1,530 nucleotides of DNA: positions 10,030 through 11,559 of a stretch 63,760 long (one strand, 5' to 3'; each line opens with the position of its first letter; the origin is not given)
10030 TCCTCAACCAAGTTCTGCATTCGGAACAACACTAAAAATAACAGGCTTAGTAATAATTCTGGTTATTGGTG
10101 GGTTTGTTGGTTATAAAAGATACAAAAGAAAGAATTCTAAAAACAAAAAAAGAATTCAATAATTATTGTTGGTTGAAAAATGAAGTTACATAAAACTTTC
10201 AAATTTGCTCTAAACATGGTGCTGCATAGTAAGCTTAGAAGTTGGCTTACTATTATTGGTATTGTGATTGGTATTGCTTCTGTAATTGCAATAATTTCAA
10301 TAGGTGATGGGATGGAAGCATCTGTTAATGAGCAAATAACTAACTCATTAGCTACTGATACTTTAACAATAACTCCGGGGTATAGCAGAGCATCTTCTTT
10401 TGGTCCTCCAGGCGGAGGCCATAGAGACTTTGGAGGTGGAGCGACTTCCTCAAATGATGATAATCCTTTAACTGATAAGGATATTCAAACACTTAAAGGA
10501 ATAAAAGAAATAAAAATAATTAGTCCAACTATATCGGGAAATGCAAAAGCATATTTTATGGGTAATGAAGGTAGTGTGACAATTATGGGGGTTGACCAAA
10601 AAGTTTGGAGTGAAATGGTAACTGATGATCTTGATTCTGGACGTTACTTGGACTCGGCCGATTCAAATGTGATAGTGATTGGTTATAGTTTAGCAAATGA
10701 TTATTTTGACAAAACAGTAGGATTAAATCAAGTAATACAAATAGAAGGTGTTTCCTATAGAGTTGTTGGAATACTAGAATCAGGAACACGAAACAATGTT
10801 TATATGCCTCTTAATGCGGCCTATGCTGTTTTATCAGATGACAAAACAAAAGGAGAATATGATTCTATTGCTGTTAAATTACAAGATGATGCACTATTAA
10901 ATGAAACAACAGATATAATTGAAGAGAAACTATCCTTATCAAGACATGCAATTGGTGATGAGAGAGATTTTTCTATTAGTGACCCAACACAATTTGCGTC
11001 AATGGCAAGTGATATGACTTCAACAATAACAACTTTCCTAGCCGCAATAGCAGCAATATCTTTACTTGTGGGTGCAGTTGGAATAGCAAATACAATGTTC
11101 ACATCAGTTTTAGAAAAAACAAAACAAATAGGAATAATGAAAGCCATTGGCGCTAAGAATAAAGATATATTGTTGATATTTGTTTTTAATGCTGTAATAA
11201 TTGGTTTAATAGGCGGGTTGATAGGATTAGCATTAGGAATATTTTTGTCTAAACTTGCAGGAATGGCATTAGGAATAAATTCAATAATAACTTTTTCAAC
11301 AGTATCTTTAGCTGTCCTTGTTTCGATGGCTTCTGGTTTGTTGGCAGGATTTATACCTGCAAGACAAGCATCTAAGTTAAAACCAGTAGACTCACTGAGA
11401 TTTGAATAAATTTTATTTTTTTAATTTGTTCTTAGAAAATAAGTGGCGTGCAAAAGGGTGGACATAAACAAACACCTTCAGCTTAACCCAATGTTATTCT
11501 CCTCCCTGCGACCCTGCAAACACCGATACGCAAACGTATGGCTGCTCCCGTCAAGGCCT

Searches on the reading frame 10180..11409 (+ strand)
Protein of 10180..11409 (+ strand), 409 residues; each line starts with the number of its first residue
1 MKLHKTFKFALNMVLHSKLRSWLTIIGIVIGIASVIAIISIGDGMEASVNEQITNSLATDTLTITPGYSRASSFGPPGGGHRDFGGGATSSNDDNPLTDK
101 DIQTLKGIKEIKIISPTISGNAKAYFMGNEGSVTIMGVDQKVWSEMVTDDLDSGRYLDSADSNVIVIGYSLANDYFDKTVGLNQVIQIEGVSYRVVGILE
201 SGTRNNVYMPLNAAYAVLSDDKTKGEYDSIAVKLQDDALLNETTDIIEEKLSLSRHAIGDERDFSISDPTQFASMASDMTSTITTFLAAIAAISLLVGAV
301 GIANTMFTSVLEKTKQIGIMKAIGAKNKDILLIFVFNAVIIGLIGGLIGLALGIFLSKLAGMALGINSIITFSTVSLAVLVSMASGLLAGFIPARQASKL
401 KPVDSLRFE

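Call 111: search_protein_families(library=pfam, proteins=[window:10180-11409:+], max_evalue=0.001)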
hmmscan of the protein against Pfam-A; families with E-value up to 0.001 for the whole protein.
window:10180-11409:+ (409 aa): 2 families
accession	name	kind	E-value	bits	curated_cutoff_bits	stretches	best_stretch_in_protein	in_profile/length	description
PF12704.14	MacB_PCD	-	3.1e-38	132.6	27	1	21-249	1-206/207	MacB-like periplasmic core domain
PF02687.27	FtsX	-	9.4e-21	74.5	25.5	1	289-402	2-120/120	FtsX-like permease C-terminal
